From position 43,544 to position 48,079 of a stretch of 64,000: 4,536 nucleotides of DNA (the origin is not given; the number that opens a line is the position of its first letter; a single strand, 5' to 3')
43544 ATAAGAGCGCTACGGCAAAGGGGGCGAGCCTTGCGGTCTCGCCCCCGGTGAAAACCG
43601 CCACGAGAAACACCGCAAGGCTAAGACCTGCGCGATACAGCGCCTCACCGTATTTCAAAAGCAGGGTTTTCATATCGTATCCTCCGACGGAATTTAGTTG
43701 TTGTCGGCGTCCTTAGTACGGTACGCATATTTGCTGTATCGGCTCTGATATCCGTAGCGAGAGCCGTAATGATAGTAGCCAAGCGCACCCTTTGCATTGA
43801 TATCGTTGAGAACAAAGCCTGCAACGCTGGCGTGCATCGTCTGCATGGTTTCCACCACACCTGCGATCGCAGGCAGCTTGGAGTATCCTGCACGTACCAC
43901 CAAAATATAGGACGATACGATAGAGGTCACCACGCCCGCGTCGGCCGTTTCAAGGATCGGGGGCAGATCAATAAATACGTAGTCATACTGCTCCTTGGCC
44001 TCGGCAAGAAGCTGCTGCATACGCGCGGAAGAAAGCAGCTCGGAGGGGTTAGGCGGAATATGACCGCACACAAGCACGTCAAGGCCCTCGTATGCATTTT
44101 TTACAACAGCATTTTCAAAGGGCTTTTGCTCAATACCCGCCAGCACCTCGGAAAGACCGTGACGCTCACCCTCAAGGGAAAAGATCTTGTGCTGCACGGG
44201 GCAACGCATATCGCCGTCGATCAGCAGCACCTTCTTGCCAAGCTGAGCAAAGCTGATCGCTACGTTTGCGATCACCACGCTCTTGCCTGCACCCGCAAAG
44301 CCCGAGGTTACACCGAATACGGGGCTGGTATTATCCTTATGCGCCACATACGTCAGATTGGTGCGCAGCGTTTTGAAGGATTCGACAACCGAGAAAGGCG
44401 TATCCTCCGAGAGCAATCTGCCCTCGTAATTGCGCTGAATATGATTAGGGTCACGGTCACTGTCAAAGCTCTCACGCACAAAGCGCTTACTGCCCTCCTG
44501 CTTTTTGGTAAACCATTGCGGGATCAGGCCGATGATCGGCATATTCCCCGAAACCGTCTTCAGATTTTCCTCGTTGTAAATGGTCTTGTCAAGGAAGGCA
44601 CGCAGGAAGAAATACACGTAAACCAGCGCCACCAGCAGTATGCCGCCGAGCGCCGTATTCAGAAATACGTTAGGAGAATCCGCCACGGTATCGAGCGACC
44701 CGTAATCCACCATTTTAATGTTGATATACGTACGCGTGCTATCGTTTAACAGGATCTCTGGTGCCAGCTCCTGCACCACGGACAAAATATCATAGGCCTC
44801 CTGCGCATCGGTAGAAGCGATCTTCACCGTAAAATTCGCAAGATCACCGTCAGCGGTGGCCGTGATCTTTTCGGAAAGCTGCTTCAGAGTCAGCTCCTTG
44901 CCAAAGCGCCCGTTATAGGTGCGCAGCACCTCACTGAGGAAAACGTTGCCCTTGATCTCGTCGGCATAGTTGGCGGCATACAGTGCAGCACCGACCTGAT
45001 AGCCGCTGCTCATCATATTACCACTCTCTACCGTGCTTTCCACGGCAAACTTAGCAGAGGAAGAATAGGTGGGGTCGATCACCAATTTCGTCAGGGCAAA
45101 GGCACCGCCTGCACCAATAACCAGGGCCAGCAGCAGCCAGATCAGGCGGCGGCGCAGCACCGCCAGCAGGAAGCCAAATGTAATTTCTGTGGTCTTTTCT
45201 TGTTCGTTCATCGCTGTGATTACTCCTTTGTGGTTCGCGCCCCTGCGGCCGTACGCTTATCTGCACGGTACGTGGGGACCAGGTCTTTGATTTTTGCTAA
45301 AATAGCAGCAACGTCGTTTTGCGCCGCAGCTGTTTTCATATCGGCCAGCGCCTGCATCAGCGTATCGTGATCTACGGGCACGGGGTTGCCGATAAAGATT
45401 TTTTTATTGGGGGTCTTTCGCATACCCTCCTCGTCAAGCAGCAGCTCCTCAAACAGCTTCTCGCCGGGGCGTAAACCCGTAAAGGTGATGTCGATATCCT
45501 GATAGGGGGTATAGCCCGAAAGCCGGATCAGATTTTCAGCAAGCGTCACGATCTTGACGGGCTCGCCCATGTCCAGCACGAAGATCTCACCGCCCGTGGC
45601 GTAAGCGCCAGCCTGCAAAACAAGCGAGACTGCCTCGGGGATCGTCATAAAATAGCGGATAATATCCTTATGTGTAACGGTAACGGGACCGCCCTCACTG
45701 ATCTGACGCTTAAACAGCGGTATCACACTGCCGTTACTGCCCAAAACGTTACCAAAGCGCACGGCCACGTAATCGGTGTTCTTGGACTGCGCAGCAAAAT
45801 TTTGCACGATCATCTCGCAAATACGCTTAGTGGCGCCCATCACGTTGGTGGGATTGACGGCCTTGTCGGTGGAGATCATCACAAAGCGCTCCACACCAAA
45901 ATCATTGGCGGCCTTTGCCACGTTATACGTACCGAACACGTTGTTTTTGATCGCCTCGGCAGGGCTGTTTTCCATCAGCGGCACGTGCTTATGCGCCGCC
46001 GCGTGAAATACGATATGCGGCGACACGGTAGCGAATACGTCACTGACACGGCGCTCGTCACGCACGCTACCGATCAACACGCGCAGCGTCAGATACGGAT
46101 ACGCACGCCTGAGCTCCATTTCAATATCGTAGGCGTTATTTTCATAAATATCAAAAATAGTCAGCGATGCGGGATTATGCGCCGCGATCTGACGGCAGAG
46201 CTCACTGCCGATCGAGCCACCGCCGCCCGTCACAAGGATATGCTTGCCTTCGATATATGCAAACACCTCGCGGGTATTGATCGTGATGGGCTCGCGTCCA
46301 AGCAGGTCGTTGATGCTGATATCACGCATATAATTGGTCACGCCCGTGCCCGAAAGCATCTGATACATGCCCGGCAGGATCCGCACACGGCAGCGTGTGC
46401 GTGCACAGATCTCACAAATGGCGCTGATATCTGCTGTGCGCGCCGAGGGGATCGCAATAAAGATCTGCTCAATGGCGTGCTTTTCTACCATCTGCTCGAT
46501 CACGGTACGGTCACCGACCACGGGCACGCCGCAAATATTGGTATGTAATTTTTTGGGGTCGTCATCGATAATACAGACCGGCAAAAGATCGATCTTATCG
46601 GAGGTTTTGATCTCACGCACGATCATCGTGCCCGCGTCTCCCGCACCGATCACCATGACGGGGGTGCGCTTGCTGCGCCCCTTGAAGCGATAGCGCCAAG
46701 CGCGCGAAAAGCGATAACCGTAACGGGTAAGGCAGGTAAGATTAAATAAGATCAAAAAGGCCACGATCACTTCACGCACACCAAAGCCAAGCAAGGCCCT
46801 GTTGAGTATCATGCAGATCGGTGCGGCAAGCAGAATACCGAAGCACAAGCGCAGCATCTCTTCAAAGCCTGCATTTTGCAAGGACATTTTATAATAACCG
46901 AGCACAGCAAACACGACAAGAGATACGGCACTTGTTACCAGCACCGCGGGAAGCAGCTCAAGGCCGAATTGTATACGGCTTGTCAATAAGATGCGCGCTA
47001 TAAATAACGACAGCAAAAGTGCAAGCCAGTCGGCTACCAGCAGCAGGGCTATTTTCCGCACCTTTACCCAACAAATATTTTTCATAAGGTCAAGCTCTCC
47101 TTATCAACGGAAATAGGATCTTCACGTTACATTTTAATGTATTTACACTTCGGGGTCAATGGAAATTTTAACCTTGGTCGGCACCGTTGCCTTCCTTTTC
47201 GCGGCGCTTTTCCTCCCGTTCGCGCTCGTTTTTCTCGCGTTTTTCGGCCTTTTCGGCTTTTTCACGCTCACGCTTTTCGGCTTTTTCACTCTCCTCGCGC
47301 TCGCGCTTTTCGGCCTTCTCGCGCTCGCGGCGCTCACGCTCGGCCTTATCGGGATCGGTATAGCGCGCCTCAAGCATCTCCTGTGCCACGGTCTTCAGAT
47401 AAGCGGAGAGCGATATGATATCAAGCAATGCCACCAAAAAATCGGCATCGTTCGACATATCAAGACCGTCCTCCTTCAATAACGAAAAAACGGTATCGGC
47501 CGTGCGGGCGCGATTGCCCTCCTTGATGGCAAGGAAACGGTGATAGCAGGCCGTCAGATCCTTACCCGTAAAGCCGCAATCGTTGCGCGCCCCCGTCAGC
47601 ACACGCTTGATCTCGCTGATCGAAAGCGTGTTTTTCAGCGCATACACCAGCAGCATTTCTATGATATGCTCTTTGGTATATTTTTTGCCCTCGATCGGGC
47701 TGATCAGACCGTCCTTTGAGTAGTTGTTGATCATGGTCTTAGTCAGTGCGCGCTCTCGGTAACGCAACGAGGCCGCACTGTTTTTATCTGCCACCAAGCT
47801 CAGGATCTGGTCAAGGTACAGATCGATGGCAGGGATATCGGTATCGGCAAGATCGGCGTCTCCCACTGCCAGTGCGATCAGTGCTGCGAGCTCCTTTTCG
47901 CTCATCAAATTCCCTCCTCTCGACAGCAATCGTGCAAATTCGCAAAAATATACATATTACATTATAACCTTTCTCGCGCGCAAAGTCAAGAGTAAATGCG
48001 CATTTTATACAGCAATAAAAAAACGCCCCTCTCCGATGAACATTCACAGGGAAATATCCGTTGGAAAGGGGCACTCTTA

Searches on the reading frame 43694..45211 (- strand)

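Call 51: search_protein_families(library=pfam, proteins=[window:43694-45211:-])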
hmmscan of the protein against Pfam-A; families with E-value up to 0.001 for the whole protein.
window:43694-45211:- (505 aa): 5 families
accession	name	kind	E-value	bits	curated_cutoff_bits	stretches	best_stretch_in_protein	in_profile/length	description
PF13614.12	AAA_31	-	6.1e-14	52.8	27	1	307-459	12-167/177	AAA domain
PF10609.15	ParA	-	1.1e-09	38.5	27.1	1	298-469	5-173/246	NUBPL iron-transfer P-loop NTPase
PF01656.29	CbiA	-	7.1e-09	36.1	25.4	1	301-474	3-86/125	CobQ/CobB/MinD/ParA nucleotide binding domain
PF02706.20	Wzz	-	2.8e-07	31.2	25.5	1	9-96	2-88/91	Chain length determinant protein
PF06564.18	CBP_BcsQ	-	1.9e-05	24.8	21.3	1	306-439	11-145/234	Cellulose biosynthesis protein BcsQ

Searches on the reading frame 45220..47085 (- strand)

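Call 51: search_protein_families(library=pfam, proteins=[window:45220-47085:-])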
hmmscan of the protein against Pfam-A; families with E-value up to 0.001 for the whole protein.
window:45220-47085:- (621 aa): 10 families
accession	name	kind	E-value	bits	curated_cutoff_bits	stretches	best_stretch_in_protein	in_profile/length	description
PF02719.21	Polysacc_synt_2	-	1.1e-123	412.6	20.2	1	283-566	1-291/293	Polysaccharide biosynthesis protein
PF01370.27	Epimerase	-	8.4e-27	94.6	20.9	1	283-495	1-227/240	NAD dependent epimerase/dehydratase family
PF04321.23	RmlD_sub_bind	-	2.5e-15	56.8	27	1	282-469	2-174/287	RmlD substrate binding domain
PF13727.12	CoA_binding_3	-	2.8e-15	57.2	25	1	62-238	3-175/175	CoA-binding domain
PF16363.11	GDP_Man_Dehyd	-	3.4e-15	56.8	27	1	284-408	1-131/332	GDP-mannose 4,6 dehydratase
PF01073.25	3Beta_HSD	-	8.1e-11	41.9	22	1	284-415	1-129/280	3-beta hydroxysteroid dehydrogenase/isomerase family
PF13460.12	NAD_binding_10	-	2e-05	25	27.2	1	287-414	1-108/184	NAD(P)H-binding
PF02254.24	TrkA_N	-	0.00013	22.7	23.8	0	143-204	1-59/116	TrkA-N domain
PF03435.24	Sacchrp_dh_NADP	-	0.00032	21.5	25.1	0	143-183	1-39/129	Saccharopine dehydrogenase NADP binding domain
PF00106.31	adh_short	-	0.00064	19.7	26.6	0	281-393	1-119/195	short chain dehydrogenase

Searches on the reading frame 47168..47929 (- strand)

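Call 51: search_protein_families(library=pfam, proteins=[window:47168-47929:-])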
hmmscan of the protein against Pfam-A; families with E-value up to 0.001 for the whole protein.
window:47168-47929:- (253 aa): 1 family
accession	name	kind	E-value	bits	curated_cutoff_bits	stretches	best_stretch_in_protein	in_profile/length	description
PF08876.17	DUF1836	-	2.7e-29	101.8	27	1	30-132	4-105/105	Domain of unknown function (DUF1836)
